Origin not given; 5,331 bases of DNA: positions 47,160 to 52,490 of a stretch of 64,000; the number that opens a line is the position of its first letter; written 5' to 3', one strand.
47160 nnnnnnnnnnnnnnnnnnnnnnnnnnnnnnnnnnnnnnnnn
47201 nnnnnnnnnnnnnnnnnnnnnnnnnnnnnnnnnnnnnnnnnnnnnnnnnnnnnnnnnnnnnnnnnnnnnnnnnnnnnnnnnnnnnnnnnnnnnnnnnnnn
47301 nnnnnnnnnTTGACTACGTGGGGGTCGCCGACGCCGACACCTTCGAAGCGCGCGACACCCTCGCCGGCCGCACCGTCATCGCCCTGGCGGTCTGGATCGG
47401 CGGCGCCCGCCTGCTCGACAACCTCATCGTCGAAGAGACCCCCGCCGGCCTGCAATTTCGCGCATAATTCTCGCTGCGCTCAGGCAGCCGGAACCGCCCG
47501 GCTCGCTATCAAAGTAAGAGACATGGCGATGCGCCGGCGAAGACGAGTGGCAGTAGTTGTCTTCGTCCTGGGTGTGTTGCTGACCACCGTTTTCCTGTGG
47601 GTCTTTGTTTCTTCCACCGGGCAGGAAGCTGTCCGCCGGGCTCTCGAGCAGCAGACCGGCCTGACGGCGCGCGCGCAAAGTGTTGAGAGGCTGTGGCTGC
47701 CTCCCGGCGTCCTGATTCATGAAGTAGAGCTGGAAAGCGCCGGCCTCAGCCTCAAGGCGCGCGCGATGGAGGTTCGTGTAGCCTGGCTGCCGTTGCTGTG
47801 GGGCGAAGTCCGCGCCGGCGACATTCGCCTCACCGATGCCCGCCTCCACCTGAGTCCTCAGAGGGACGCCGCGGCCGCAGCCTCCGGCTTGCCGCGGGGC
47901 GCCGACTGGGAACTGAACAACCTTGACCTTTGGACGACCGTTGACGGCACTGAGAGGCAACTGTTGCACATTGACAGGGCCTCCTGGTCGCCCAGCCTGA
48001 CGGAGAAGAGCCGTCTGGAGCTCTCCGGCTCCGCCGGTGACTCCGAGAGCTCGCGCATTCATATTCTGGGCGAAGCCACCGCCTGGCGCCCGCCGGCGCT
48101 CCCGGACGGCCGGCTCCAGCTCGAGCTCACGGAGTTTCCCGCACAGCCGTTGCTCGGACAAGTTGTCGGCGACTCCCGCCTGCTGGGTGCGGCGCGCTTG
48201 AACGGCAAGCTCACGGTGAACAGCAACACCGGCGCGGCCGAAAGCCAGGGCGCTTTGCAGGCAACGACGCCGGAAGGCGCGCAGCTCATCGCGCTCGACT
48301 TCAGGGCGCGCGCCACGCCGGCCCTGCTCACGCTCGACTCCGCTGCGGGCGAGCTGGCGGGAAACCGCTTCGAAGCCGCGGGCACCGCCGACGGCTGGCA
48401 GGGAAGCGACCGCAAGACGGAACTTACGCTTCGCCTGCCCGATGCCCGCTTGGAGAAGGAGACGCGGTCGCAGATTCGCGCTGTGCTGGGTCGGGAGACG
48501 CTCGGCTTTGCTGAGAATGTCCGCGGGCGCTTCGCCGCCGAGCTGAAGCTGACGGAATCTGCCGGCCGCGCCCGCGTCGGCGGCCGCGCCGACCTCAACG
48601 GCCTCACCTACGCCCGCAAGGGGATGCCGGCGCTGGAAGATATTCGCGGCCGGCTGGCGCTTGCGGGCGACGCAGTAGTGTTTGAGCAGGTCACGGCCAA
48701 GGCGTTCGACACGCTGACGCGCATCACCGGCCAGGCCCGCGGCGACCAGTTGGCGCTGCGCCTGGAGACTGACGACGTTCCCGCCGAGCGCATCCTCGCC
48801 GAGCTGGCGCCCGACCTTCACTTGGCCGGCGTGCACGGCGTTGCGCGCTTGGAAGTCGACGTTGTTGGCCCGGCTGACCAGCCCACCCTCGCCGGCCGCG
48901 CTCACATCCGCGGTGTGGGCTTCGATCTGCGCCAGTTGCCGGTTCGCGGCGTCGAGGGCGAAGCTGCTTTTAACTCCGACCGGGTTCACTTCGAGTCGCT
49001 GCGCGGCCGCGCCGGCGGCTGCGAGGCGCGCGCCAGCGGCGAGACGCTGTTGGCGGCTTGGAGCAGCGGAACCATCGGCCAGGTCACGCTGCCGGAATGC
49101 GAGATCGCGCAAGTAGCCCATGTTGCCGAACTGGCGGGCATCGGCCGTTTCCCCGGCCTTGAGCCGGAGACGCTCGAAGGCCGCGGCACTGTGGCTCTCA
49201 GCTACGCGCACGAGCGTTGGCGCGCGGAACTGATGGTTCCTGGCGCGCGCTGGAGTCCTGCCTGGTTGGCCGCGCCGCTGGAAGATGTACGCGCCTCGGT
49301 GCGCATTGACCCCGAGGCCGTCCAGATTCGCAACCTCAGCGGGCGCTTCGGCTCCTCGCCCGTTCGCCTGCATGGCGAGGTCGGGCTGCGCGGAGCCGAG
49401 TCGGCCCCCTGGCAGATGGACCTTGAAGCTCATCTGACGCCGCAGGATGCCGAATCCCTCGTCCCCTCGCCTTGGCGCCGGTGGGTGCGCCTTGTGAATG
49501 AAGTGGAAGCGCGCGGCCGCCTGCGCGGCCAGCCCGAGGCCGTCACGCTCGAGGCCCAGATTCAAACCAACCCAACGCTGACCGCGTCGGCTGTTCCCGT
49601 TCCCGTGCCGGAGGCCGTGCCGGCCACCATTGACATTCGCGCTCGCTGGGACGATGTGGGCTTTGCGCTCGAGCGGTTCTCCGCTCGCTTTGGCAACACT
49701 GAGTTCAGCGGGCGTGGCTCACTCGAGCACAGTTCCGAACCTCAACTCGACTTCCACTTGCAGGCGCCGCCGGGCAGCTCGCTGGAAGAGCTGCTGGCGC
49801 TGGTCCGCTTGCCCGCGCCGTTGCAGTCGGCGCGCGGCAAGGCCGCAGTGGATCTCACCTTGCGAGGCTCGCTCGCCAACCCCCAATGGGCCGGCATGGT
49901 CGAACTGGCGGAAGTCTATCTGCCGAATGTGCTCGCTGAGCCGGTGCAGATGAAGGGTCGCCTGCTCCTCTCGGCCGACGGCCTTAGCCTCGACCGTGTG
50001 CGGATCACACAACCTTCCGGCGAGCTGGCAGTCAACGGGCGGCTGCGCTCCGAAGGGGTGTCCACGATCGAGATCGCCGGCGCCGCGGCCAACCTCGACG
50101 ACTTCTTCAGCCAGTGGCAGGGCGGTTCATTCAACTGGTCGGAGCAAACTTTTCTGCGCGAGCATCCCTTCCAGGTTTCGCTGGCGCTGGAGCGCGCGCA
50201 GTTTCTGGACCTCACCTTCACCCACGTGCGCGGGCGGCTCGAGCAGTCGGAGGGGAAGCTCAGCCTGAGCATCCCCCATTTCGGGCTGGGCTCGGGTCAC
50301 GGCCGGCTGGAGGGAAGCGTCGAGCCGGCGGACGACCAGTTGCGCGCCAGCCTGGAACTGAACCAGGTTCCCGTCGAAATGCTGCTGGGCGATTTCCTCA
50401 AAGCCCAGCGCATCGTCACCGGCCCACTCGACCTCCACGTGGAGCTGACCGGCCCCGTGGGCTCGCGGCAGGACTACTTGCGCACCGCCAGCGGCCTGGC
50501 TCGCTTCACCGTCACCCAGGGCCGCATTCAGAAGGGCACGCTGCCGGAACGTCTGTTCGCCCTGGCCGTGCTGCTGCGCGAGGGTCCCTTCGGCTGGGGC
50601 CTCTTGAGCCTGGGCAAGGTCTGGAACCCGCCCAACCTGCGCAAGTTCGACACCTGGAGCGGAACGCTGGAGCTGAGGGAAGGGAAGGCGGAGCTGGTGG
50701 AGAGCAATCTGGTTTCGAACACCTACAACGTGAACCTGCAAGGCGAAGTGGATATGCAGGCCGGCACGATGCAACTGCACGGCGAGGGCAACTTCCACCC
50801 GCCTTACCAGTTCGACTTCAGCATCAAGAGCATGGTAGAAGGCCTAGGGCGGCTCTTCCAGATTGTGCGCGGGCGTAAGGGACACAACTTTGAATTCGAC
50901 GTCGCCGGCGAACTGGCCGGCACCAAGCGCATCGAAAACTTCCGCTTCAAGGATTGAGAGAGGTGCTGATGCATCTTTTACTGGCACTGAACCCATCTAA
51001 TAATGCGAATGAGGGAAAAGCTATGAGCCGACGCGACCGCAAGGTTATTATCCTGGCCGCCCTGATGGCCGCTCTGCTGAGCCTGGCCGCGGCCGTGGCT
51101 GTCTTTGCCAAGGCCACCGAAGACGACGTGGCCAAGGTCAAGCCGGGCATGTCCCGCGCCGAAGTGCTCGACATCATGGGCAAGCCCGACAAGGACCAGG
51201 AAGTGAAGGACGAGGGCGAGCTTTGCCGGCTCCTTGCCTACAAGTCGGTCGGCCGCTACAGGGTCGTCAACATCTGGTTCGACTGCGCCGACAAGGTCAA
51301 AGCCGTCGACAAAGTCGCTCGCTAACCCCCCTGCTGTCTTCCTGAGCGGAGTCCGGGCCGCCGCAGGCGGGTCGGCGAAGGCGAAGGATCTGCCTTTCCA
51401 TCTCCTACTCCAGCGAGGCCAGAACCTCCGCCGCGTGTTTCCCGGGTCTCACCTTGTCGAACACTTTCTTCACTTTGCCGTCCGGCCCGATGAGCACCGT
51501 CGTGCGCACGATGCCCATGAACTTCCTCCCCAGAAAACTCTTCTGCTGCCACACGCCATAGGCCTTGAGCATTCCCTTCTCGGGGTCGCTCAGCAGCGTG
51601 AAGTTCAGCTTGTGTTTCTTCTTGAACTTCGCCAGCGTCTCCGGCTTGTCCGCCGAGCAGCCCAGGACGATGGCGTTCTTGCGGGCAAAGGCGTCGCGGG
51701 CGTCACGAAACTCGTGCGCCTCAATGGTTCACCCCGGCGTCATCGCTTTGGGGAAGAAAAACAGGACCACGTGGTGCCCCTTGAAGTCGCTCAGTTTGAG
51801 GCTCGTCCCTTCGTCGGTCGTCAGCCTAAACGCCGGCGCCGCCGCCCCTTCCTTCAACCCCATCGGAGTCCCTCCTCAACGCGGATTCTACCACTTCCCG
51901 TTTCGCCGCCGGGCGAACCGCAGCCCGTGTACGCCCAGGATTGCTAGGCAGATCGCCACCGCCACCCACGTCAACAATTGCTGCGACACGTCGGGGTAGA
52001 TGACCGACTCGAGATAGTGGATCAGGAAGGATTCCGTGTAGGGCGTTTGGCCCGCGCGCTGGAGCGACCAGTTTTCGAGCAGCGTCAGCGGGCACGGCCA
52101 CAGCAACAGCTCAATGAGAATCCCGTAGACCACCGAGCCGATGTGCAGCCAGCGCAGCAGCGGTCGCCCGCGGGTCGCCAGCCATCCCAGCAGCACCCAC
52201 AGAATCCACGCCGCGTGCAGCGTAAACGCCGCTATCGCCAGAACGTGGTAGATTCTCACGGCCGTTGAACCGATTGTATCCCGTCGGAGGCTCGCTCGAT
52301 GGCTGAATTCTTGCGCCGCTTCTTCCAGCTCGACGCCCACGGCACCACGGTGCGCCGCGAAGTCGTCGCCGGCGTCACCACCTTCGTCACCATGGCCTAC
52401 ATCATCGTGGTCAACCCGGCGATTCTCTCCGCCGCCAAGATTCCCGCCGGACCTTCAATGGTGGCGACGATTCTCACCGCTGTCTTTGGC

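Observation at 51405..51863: Hidden minus-strand Bcp peroxiredoxin with UGA at the catalytic cysteine position: candidate selenoprotein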

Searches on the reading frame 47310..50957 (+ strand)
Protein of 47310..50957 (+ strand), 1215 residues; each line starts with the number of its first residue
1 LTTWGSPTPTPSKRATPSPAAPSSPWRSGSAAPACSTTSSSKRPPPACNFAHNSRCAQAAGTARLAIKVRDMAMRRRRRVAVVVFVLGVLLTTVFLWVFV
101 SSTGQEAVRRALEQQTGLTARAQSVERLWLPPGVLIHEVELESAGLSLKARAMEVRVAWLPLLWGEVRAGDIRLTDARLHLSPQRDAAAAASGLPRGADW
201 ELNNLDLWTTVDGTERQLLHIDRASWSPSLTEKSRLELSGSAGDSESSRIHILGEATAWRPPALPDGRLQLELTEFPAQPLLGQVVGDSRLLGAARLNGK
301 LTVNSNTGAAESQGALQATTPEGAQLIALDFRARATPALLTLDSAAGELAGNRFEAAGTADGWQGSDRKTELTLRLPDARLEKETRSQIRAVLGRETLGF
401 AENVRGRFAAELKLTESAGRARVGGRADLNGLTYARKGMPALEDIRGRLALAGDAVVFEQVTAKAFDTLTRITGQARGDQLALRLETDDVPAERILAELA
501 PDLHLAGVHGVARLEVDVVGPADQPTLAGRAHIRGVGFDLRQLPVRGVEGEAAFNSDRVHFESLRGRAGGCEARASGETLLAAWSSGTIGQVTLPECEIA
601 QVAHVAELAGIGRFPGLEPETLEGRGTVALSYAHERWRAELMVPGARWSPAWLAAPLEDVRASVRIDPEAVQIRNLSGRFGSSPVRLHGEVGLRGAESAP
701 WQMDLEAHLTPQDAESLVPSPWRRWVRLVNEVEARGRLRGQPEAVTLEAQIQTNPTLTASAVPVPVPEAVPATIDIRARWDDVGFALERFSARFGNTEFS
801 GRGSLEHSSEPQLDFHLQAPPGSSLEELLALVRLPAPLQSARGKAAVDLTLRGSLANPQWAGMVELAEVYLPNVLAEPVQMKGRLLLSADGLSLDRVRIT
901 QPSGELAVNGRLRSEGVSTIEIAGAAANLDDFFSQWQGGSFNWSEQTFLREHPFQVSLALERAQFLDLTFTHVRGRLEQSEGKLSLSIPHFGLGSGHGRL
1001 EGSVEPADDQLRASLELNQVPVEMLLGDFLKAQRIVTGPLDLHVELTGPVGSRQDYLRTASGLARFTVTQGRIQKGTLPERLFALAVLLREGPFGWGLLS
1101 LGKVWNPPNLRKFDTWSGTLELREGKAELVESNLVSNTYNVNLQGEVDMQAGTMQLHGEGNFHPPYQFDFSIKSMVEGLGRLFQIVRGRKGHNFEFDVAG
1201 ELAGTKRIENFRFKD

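Call 31: search_protein_families(library=pfam, proteins=[window:47310-50957:+], max_evalue=0.001)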
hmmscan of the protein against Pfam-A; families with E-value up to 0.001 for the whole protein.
window:47310-50957:+ (1215 aa): 2 families
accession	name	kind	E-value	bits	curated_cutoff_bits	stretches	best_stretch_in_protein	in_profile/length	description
PF05170.20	AsmA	-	7.9e-19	68.3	29.8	2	946-1074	433-562/607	AsmA family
PF13116.12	YhdP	-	3.1e-14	52.3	46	1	81-303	15-236/1224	YhdP protein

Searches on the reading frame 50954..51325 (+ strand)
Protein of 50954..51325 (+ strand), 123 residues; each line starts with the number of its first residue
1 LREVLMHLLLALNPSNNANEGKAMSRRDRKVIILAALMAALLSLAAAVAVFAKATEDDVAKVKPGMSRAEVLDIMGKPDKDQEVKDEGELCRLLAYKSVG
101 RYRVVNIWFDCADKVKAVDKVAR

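Call 31: search_protein_families(library=pfam, proteins=[window:50954-51325:+], max_evalue=0.001)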
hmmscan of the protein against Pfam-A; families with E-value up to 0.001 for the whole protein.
window:50954-51325:+ (123 aa): 1 family
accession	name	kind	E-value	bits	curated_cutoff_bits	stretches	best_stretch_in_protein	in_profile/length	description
PF04355.18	BamE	-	2.5e-06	27.6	23.2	1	55-86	5-36/71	Outer membrane protein assembly factor BamE domain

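Call 32: search_protein_families(library=ncbifam, proteins=[window:50954-51325:+], max_evalue=0.01)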
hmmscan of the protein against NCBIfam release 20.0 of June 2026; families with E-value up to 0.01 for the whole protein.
window:50954-51325:+ (123 aa): 2 families
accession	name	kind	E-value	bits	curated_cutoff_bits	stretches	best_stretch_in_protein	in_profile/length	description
NF008423.0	PRK11251.1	equivalog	1e-05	25.4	65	1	25-93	2-70/112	osmotically-inducible lipoprotein OsmE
NF038083.1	CU044_5270_fam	subfamily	0.0078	16.1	100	1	9-67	16-66/284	CU044_5270 family protein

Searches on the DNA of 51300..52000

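Call 38: search_rna_families(source=window, start=51300, end=52000, threshold=evalue, max_evalue=10)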
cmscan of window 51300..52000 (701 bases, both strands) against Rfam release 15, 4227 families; matches with E-value up to 10: 5.
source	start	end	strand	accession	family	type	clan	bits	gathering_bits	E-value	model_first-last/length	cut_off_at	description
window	51679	51747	-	RF01146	sR15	Gene; snRNA; snoRNA; CD-box;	-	17.9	40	1.3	1-65/65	no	Small nucleolar RNA sR15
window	51677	51740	-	RF01547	TB6Cs1H3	Gene; snRNA; snoRNA; HACA-box;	-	14.4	40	7.7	1-64/64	no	Trypanosomatid snoRNA TB6Cs1H3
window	51847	51906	-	RF02937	Clostridiales-2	Gene; sRNA;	-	13.4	58.6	3.8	1-82/82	no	Clostridiales-2 RNA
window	51652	51782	-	RF02170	PVT1_7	Gene; lncRNA;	-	12.4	80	7.2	1-137/137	no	Pvt1 oncogene conserved region 7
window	51523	51656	-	RF02225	sX6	Gene; sRNA;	-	11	40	1.9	1-342/342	no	Proteobacterial sRNA sX6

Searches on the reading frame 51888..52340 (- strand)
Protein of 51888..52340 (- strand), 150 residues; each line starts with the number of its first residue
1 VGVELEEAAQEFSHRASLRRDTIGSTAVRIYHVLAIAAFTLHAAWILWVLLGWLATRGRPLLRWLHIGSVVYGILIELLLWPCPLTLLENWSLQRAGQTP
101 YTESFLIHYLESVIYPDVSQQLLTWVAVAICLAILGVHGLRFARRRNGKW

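Call 31: search_protein_families(library=pfam, proteins=[window:51888-52340:-], max_evalue=0.001)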
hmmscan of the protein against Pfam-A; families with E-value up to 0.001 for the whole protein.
window:51888-52340:- (150 aa): 1 family
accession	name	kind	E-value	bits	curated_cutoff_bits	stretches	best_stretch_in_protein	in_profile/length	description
PF10861.13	DUF2784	-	5.1e-22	78.4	29.7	1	33-134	2-104/109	Protein of Unknown function (DUF2784)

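Call 32: search_protein_families(library=ncbifam, proteins=[window:51888-52340:-], max_evalue=0.01)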
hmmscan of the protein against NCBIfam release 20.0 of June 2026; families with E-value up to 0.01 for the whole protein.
window:51888-52340:- (150 aa): 0 families
